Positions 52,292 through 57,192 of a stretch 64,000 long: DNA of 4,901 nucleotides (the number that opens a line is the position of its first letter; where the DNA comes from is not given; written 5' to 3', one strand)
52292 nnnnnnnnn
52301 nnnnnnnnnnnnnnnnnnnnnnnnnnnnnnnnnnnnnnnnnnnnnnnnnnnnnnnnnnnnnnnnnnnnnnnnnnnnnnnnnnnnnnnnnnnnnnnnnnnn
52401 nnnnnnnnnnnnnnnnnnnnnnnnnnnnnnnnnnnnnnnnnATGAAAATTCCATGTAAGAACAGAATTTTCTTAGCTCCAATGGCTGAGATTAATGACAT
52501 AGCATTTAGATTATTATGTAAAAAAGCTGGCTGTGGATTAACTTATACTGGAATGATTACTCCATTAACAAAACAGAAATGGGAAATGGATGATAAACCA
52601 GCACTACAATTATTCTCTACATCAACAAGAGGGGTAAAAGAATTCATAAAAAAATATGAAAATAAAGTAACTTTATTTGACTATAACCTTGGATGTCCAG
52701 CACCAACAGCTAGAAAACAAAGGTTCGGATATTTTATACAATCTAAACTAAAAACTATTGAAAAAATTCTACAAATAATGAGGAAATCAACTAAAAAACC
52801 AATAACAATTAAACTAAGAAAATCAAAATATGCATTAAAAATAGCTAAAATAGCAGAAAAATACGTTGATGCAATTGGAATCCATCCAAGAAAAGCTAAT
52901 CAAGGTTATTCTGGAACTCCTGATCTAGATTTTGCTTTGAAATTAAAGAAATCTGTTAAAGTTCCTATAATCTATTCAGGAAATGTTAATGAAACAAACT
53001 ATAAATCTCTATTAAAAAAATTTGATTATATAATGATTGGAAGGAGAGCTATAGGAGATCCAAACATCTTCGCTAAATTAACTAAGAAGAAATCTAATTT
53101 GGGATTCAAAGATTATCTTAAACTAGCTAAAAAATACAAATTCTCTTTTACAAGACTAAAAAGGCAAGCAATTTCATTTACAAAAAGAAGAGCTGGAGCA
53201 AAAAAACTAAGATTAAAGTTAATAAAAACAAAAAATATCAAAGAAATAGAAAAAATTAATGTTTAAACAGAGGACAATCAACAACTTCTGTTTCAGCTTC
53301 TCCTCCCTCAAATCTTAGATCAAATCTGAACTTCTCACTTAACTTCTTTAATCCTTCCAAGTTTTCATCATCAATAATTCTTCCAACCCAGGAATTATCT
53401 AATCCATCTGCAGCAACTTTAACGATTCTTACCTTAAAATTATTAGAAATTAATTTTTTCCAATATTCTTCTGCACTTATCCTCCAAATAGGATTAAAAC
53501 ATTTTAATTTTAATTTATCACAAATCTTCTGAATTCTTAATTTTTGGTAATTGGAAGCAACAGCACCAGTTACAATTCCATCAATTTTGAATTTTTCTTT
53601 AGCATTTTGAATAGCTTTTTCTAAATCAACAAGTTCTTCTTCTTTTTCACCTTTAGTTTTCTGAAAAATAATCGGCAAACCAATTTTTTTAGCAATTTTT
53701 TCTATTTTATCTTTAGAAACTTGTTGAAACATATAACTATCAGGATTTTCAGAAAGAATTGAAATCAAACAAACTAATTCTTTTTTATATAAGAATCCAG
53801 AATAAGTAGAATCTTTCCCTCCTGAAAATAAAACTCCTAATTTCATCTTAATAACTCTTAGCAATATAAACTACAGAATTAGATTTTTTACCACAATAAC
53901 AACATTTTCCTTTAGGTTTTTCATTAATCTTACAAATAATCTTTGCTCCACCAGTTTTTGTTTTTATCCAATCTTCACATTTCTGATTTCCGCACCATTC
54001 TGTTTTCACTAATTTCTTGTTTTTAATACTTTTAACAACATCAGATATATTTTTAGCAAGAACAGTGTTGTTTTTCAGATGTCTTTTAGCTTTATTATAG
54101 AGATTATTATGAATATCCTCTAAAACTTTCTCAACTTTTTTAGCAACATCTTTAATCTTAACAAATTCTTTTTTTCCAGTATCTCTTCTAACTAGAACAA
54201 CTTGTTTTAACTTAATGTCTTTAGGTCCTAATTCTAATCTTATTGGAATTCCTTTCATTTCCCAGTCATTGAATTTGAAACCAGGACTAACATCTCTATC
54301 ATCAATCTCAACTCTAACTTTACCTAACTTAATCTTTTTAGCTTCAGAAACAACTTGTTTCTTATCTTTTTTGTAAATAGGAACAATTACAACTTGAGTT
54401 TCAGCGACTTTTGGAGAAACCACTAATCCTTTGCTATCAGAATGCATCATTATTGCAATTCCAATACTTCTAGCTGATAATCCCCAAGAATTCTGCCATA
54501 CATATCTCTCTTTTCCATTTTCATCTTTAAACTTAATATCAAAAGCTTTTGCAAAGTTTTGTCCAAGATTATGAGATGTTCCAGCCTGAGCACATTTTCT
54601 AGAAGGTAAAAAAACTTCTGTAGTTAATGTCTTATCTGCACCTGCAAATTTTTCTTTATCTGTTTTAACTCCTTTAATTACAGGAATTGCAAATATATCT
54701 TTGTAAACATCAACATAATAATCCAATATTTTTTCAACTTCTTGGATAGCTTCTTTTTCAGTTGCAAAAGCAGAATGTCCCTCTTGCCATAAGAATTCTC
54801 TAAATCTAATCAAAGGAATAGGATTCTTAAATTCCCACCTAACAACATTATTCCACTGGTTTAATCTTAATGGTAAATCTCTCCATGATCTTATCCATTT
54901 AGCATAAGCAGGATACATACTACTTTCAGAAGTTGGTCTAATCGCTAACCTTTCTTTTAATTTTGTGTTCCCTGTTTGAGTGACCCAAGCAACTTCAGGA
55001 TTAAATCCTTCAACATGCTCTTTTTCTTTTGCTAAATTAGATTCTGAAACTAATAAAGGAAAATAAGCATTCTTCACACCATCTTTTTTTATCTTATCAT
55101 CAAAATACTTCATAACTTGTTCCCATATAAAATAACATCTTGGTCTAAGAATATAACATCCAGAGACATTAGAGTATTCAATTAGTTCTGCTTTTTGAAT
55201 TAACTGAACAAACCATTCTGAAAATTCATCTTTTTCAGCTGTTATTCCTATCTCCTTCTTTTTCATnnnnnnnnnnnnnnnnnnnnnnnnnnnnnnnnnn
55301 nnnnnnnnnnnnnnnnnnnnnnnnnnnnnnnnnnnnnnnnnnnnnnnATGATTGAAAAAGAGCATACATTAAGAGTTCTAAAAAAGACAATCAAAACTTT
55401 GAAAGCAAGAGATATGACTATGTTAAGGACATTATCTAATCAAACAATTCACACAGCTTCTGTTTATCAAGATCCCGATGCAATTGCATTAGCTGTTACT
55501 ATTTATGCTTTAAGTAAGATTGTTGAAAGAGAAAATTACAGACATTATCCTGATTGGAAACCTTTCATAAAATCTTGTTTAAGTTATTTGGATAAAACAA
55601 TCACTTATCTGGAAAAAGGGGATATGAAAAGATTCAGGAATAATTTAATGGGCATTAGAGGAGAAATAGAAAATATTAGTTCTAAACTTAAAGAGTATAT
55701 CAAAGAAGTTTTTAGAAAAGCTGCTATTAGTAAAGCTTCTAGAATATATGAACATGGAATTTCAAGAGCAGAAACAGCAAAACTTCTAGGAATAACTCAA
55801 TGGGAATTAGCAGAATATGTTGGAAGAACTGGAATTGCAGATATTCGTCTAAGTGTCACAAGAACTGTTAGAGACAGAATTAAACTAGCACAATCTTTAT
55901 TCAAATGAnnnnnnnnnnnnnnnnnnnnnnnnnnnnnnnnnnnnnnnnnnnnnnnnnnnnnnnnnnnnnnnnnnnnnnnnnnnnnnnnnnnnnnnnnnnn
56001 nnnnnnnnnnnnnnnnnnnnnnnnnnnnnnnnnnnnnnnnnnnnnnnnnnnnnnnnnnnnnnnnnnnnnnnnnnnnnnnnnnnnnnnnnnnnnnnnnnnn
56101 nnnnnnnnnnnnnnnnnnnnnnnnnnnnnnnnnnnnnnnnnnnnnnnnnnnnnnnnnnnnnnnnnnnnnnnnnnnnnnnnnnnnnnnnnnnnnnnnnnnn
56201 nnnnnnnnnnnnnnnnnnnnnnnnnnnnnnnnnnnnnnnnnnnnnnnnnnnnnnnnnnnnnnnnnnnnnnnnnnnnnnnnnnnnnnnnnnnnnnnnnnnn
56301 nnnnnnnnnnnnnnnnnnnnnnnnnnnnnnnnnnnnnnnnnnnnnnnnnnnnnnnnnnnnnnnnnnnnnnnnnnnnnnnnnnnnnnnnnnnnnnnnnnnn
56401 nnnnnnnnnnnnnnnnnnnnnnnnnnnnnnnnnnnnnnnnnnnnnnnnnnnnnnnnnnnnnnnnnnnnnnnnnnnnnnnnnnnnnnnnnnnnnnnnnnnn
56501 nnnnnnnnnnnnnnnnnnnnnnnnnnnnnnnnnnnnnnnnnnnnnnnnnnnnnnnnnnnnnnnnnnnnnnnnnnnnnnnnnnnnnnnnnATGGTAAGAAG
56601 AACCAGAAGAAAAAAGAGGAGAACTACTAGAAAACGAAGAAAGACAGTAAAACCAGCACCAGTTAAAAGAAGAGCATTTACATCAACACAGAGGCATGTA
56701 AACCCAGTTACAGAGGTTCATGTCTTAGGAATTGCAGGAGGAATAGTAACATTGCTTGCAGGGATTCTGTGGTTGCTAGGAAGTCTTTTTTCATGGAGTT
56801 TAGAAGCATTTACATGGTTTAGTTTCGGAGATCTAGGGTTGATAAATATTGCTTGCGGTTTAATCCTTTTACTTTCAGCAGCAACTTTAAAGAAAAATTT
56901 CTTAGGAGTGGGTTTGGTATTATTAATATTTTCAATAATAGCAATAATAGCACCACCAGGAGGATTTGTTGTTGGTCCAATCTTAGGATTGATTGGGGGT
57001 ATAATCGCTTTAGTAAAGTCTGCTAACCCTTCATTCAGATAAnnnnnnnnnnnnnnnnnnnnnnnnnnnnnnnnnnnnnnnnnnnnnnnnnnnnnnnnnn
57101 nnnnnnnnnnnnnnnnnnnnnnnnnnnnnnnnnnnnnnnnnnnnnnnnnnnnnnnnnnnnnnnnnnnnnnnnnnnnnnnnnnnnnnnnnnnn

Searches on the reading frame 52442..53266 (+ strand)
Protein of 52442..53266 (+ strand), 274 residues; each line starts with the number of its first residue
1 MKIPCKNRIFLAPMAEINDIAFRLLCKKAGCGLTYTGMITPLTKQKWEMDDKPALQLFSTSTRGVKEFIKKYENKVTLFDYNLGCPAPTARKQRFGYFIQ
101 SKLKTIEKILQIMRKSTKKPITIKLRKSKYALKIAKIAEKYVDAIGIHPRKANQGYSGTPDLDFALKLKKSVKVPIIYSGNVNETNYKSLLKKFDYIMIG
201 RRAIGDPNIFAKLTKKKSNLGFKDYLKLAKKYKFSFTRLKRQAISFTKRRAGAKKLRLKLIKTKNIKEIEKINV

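Call 26: search_protein_families(library=pfam, proteins=[window:52442-53266:+], max_evalue=0.01)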
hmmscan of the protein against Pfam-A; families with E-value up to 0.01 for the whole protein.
window:52442-53266:+ (274 aa): 1 family
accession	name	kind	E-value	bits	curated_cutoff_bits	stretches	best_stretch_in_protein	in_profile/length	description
PF01207.24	Dus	-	1.2e-29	103.8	20.4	1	11-219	2-234/311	Dihydrouridine synthase (Dus)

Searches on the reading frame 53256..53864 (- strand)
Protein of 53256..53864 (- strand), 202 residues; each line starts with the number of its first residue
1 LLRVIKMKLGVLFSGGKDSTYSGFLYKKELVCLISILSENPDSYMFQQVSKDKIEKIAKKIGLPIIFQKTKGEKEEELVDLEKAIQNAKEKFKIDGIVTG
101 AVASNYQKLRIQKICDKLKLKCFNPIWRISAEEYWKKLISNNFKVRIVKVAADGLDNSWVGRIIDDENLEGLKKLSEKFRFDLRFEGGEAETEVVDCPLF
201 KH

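Call 26: search_protein_families(library=pfam, proteins=[window:53256-53864:-], max_evalue=0.01)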
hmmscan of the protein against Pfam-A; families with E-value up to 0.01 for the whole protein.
window:53256-53864:- (202 aa): 2 families
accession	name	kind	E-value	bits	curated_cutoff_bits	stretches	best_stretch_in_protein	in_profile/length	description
PF01902.24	Diphthami_syn_2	-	3.1e-55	187.5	23.2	1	7-201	1-193/219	Diphthamide synthase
PF24167.1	DUF7411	-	0.0014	18.7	28.7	1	7-38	1-30/194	Family of unknown function (DUF7411)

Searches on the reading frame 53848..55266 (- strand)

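Call 26: search_protein_families(library=pfam, proteins=[window:53848-55266:-], max_evalue=0.01)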
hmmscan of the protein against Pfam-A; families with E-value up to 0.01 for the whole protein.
window:53848-55266:- (472 aa): 3 families
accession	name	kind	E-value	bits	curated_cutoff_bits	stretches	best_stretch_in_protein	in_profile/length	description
PF00587.30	tRNA-synt_2b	-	2.7e-26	93.2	29.3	1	102-272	6-176/179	tRNA synthetase class II core domain (G, H, P, S and T)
PF03129.25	HGTP_anticodon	-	3.3e-18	66.1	21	1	291-380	1-93/94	Anticodon binding domain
PF09180.16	ProRS-C_1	-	1e-15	58.1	31.5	1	408-472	2-71/71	Prolyl-tRNA synthetase, C-terminal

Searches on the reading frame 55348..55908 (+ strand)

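Call 26: search_protein_families(library=pfam, proteins=[window:55348-55908:+], max_evalue=0.01)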
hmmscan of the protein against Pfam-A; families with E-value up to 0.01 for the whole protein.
window:55348-55908:+ (186 aa): 1 family
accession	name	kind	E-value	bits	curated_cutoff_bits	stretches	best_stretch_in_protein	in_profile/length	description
PF03683.19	UPF0175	-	0.0013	18.8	27.9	1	108-168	3-64/75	Uncharacterised protein family (UPF0175)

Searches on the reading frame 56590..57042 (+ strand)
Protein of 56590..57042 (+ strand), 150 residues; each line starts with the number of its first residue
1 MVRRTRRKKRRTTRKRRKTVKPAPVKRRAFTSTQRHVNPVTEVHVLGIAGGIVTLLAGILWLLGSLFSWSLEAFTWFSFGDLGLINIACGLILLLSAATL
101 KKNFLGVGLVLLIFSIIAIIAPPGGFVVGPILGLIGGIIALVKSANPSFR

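Call 26: search_protein_families(library=pfam, proteins=[window:56590-57042:+], max_evalue=0.01)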
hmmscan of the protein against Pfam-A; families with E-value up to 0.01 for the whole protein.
window:56590-57042:+ (150 aa): 1 family
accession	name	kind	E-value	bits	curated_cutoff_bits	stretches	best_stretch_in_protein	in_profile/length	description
PF19609.4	DUF6114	-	0.0047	18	27.9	1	49-140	11-102/106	Family of unknown function (DUF6114)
